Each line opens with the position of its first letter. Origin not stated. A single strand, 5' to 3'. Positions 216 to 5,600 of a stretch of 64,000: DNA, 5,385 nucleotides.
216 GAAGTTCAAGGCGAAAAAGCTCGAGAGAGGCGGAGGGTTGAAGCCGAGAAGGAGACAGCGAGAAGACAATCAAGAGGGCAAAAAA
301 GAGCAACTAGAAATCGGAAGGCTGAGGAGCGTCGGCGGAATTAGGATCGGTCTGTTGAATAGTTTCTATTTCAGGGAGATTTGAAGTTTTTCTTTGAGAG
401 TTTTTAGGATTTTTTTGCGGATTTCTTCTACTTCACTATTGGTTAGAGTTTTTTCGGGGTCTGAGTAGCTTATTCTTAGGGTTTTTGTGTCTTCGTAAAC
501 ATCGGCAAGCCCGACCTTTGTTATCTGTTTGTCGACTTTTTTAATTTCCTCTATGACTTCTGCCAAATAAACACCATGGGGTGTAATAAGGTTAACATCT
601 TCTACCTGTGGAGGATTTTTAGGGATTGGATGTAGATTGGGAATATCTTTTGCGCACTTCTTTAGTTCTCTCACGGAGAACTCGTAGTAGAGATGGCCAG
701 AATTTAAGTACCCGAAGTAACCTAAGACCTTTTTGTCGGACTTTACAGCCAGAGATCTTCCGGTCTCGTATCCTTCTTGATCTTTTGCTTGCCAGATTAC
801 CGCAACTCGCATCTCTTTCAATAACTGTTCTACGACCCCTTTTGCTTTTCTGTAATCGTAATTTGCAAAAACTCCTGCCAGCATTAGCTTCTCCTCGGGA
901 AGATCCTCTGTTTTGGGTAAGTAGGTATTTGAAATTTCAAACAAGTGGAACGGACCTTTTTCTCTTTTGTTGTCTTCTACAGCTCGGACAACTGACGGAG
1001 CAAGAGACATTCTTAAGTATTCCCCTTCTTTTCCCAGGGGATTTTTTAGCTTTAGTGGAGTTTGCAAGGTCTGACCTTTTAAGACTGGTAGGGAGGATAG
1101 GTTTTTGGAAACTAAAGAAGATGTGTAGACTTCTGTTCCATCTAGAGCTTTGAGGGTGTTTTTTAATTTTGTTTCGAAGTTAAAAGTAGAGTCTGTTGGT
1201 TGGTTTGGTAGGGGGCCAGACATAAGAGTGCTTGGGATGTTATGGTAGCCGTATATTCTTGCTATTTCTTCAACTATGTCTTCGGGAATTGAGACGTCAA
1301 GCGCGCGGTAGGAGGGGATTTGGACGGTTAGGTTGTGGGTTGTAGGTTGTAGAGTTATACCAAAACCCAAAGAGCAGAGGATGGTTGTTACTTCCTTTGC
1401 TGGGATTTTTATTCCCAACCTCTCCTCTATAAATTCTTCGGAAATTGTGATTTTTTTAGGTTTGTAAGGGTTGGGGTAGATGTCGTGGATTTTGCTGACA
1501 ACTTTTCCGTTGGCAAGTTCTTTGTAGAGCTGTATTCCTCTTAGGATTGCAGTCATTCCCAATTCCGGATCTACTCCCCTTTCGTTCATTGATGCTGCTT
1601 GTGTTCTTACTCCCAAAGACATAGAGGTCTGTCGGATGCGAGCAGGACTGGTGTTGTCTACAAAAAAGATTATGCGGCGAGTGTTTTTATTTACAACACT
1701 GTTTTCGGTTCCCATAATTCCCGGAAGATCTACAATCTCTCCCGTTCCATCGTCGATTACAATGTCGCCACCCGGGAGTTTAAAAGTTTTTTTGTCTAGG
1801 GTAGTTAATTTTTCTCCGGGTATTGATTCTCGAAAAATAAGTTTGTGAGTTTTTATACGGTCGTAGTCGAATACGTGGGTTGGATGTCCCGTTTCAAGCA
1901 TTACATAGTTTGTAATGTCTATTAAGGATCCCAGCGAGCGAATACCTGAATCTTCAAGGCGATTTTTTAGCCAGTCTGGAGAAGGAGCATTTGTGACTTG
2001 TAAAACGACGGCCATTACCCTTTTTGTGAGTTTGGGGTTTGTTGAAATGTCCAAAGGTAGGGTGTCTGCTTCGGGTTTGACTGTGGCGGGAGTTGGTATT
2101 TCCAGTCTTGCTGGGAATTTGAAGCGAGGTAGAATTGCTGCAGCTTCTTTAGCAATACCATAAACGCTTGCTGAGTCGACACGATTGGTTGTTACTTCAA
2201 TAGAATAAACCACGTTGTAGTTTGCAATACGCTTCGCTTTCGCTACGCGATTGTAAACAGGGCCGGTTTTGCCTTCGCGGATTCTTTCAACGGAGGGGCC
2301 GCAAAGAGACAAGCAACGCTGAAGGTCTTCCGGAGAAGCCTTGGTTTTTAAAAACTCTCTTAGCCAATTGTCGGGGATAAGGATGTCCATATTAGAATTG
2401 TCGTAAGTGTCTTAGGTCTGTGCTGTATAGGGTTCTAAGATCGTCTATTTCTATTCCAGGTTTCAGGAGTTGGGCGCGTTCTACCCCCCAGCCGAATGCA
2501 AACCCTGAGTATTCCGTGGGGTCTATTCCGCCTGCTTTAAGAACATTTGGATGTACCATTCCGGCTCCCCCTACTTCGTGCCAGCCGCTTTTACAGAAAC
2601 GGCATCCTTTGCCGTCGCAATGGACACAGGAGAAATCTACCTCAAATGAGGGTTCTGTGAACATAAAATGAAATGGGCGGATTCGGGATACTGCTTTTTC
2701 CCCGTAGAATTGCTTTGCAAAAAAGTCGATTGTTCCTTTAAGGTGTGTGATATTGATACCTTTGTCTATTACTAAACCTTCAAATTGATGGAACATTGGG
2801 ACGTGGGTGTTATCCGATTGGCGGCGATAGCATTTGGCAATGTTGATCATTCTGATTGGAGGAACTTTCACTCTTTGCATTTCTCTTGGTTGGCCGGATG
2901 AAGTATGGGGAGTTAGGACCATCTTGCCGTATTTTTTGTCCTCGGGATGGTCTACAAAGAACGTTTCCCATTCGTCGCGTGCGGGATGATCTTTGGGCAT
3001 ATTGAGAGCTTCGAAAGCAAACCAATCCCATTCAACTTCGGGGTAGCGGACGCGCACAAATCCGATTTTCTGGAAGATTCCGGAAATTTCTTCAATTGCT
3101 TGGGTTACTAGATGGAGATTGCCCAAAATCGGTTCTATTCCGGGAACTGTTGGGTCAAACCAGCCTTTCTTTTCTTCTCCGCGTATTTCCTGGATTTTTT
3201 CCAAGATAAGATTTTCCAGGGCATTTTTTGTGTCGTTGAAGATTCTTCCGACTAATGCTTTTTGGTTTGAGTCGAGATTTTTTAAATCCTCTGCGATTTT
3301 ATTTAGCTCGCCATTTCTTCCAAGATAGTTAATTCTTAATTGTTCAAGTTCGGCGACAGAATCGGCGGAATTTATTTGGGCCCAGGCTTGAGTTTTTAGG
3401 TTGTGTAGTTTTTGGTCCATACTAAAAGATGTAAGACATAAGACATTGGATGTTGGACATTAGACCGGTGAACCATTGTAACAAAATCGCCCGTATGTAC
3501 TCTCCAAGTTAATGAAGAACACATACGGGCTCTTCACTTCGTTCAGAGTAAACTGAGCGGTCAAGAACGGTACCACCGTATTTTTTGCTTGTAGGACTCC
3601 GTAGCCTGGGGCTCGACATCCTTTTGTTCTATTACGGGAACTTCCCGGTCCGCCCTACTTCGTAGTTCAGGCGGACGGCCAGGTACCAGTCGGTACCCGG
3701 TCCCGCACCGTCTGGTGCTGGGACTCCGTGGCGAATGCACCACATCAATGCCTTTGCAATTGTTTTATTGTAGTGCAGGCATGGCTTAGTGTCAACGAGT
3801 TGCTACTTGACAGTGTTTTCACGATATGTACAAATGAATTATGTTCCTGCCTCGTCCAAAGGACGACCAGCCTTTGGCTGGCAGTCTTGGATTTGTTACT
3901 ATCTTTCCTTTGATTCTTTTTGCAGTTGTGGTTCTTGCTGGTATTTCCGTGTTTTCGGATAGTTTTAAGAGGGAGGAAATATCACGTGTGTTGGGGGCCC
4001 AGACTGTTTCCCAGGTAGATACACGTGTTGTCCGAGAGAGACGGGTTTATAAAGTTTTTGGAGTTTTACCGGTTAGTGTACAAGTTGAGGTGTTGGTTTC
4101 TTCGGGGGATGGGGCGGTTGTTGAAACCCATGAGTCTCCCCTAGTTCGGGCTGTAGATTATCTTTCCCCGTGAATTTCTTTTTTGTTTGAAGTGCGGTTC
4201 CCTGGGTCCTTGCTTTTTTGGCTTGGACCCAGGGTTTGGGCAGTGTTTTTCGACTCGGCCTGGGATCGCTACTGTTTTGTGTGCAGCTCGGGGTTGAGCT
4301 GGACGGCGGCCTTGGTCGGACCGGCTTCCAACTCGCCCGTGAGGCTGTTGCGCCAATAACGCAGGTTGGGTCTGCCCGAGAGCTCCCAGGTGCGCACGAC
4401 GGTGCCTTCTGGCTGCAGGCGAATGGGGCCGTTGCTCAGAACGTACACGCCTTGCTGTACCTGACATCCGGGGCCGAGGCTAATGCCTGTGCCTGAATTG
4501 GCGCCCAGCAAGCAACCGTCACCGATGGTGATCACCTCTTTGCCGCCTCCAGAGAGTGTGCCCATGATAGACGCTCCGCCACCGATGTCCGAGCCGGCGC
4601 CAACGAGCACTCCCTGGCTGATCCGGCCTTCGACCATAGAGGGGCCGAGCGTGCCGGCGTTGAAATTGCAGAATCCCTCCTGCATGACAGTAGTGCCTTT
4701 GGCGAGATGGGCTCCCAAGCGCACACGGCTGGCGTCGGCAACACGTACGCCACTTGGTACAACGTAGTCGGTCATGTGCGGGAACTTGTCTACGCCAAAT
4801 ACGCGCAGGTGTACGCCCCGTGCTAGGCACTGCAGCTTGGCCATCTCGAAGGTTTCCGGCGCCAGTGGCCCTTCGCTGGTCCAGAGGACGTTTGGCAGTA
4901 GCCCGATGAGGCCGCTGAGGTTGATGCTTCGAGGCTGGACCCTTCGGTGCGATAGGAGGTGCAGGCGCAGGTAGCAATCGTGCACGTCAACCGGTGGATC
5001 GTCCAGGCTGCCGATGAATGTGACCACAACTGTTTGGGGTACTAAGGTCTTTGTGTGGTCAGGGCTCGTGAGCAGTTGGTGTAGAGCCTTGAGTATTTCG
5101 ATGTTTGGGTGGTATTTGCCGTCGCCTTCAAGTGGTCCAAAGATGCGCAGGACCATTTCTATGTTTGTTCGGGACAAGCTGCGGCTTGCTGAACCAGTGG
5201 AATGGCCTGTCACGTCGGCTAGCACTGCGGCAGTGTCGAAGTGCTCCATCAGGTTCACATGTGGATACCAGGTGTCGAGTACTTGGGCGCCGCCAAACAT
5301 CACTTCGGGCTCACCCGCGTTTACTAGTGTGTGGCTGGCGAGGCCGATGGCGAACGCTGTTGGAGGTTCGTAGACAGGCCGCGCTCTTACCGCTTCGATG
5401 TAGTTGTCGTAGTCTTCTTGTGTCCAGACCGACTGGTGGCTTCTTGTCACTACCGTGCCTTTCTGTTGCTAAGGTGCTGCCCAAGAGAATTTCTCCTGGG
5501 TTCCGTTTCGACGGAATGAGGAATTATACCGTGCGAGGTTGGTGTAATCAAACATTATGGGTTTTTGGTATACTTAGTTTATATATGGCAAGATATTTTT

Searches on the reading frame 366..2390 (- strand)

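Call 85: search_protein_families(library=pfam, proteins=[window:366-2390:-], max_evalue=0.00001)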
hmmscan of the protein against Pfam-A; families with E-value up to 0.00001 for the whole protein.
window:366-2390:- (674 aa): 4 families
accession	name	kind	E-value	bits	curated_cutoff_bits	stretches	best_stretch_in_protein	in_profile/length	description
PF03483.22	B3_4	-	9.1e-49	165.8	29.3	1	126-293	7-173/174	B3/4 domain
PF17759.6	tRNA_synthFbeta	-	1.7e-32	113.1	22.4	1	385-563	1-194/214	Phenylalanyl tRNA synthetase beta chain CLM domain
PF03484.21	B5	-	1.4e-19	70.5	28.6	1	314-382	1-67/67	tRNA synthetase B5 domain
PF03147.19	FDX-ACB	-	7.7e-12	45.9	31.1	1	590-674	1-94/94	Ferredoxin-fold anticodon binding domain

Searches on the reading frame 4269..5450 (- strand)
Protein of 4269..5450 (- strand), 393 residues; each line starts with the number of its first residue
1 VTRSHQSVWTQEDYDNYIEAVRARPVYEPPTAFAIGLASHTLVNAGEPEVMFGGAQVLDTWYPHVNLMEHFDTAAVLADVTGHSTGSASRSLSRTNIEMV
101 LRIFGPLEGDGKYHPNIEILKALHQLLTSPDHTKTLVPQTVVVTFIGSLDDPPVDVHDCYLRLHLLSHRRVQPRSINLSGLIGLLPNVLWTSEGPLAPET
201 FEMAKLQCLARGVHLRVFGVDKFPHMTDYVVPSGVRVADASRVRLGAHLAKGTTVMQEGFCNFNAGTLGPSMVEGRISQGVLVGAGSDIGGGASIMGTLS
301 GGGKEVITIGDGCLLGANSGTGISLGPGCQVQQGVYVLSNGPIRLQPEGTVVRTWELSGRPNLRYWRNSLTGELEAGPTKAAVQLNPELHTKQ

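Call 85: search_protein_families(library=pfam, proteins=[window:4269-5450:-], max_evalue=0.00001)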
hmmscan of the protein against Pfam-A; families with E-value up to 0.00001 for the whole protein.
window:4269-5450:- (393 aa): 3 families
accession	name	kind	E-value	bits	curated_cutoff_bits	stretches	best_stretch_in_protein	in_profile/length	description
PF14790.11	THDPS_N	-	1.1e-13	51.8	25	1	13-183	2-167/167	Tetrahydrodipicolinate N-succinyltransferase N-terminal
PF14789.11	THDPS_M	-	1.1e-13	51.5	25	1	185-224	1-40/41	Tetrahydrodipicolinate N-succinyltransferase middle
PF14602.12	Hexapep_2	-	4.4e-11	42.7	27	1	307-338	2-33/34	Hexapeptide repeat of succinyl-transferase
